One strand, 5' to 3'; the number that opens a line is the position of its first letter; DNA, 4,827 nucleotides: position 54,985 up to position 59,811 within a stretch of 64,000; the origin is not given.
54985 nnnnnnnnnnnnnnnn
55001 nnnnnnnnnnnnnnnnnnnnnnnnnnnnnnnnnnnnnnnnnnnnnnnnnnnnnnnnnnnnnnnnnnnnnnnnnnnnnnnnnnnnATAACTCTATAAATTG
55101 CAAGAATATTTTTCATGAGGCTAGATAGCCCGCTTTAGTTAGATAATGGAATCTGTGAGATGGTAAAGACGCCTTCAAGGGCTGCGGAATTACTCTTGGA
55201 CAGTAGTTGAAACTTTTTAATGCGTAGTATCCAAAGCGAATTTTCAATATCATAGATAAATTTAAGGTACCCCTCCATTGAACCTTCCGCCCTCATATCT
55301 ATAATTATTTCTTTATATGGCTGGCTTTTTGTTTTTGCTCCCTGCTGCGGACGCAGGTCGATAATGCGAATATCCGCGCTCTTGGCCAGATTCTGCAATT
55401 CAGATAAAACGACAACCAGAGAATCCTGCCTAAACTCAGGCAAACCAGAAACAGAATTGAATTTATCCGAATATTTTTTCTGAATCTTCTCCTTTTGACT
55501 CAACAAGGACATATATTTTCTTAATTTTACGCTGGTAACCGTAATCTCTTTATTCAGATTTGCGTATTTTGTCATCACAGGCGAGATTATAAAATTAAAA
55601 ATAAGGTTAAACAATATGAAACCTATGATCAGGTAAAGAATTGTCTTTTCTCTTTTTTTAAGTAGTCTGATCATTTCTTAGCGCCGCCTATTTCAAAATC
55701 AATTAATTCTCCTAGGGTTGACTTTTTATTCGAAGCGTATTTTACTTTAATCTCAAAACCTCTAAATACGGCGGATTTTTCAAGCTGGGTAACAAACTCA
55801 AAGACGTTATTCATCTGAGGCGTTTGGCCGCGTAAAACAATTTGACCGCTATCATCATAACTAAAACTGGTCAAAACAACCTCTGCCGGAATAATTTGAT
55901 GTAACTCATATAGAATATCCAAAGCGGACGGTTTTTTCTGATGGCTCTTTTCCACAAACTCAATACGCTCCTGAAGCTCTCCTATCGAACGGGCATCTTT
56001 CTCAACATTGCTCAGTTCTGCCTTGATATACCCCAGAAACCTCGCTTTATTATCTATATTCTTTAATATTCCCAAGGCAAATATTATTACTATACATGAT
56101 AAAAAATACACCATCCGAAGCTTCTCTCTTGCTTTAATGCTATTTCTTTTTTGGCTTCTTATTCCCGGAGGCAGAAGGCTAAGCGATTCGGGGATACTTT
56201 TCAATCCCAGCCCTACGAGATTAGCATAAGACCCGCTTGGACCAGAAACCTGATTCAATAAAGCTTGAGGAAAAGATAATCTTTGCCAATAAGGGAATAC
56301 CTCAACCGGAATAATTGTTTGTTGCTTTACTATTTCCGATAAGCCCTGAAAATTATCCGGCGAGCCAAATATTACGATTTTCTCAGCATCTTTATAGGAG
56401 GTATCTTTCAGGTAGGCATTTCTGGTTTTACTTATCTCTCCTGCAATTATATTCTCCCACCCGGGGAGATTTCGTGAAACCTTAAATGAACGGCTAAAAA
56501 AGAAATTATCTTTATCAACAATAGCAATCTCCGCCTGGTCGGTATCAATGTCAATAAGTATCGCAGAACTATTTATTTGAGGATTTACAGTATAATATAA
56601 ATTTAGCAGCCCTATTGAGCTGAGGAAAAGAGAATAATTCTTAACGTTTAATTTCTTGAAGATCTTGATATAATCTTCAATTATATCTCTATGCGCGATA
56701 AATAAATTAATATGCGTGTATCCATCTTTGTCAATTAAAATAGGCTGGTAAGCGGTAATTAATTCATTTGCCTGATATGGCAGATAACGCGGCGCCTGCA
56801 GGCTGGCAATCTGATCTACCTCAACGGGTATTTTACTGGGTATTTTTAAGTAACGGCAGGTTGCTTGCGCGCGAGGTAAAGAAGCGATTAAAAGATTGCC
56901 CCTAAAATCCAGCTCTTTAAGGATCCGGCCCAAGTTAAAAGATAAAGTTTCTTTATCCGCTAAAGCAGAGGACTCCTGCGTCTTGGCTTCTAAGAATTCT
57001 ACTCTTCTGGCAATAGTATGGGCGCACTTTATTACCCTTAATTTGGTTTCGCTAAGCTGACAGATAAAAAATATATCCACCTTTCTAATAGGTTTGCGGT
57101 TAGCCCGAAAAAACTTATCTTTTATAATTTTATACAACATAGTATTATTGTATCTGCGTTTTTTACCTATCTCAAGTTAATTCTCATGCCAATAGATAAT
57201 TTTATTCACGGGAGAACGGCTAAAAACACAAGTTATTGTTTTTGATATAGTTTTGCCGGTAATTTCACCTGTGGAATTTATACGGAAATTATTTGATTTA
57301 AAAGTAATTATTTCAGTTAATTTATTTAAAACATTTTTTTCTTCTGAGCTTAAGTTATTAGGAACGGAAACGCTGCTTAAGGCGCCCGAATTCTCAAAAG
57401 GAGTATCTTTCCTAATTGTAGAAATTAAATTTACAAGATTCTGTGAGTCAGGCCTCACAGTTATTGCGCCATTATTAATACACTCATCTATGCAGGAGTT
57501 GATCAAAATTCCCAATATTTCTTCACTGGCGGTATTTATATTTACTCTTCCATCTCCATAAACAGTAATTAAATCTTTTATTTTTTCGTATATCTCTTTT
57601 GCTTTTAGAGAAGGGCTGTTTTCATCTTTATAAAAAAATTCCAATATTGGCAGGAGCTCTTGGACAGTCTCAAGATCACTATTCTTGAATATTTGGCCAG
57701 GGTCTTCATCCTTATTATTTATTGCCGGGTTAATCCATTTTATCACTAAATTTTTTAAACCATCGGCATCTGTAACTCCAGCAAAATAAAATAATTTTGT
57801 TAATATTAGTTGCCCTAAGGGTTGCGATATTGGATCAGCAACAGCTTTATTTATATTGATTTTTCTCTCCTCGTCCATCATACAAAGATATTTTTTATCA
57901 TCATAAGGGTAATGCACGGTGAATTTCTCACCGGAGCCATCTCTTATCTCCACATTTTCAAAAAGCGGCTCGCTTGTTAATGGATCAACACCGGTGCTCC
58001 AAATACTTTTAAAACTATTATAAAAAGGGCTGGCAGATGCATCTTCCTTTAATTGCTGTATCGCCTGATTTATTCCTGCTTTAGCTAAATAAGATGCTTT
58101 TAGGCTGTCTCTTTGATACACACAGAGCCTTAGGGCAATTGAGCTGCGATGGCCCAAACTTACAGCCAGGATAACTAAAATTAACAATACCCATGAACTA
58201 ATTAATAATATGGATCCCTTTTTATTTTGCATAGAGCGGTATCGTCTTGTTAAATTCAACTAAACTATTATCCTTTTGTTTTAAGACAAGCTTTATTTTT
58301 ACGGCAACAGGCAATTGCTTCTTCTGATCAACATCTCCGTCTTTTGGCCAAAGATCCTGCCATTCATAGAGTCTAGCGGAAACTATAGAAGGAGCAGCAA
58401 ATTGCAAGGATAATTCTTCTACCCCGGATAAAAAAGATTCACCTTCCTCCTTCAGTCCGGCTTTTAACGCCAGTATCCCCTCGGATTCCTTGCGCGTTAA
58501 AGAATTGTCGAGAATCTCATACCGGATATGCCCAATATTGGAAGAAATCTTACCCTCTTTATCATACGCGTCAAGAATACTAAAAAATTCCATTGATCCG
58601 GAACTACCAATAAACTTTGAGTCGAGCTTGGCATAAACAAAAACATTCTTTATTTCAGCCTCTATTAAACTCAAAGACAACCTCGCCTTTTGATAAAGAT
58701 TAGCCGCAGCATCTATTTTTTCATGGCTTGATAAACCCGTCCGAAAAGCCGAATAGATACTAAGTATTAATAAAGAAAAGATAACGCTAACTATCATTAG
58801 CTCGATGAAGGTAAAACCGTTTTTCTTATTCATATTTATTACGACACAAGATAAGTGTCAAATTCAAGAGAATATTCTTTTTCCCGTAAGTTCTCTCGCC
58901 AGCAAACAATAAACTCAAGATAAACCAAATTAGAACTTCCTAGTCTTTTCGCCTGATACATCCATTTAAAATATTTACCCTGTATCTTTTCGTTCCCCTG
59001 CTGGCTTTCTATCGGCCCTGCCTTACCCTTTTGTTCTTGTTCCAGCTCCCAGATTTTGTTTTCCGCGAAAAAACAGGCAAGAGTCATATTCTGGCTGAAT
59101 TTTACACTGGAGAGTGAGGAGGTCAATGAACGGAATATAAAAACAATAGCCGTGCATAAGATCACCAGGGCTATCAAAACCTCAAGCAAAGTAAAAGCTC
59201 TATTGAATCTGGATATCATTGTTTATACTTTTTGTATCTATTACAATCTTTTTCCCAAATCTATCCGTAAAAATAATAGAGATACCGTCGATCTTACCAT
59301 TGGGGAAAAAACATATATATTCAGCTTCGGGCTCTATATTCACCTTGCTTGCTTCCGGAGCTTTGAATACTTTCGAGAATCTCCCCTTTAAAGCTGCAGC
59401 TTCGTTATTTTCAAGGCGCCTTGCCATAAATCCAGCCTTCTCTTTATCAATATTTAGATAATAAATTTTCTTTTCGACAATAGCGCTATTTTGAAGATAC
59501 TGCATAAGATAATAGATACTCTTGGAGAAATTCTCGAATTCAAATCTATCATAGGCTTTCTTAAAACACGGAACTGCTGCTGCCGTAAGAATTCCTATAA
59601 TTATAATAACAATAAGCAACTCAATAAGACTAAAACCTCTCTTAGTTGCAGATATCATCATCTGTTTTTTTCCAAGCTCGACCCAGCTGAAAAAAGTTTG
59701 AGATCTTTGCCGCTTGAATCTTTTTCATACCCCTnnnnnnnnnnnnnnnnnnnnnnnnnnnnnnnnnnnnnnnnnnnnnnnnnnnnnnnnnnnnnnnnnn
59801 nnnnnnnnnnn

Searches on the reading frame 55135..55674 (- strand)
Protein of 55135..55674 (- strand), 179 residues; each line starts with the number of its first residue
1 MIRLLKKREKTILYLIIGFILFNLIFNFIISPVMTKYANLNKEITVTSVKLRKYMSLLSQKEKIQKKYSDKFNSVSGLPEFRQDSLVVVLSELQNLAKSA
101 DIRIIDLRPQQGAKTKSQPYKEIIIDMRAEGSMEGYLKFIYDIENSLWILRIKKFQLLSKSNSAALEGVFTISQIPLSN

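Call 72: search_protein_families(library=pfam, proteins=[window:55135-55674:-], max_evalue=0.001)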
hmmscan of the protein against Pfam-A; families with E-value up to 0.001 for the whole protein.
window:55135-55674:- (179 aa): 1 family
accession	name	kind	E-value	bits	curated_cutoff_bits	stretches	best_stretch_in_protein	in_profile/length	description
PF04350.18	PilO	-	0.00027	21.5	22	1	35-163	6-127/145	Pilus assembly protein, PilO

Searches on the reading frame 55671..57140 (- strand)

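Call 55: search_protein_families(library=pfam, proteins=[window:55671-57140:-], max_evalue=0.0001)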
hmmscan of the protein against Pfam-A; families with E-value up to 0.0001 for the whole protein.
window:55671-57140:- (489 aa): 2 families
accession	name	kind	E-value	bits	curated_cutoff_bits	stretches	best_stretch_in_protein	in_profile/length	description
PF05137.18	PilN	-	9.8e-08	32.4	22.8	1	409-466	2-58/78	Fimbrial assembly protein (PilN)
PF11104.14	PilM_2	-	1.6e-06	27.8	27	0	231-315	254-339/340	Type IV pilus assembly protein PilM;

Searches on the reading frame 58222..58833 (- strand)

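Call 72: search_protein_families(library=pfam, proteins=[window:58222-58833:-], max_evalue=0.001)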
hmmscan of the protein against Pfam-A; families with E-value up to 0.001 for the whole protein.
window:58222-58833:- (203 aa): 2 families
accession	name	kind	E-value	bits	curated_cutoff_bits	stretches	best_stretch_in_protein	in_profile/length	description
PF07963.17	N_methyl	-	3.8e-08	33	21.2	1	1-27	1-27/27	Prokaryotic N-terminal methylation motif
PF11612.13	T2SSJ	-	1.5e-06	29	28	1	96-186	53-132/140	Type II secretion system (T2SS), protein J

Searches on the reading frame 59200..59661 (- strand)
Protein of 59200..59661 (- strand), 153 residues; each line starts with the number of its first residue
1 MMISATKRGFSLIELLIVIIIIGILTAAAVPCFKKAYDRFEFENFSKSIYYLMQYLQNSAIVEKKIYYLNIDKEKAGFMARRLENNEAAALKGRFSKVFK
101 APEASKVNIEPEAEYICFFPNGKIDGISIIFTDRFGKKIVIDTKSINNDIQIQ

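Call 72: search_protein_families(library=pfam, proteins=[window:59200-59661:-], max_evalue=0.001)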
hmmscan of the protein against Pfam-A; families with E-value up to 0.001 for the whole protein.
window:59200-59661:- (153 aa): 1 family
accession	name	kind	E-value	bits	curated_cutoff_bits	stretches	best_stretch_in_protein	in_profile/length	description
PF07963.17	N_methyl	-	7.3e-08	32.1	21.2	1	7-29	4-26/27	Prokaryotic N-terminal methylation motif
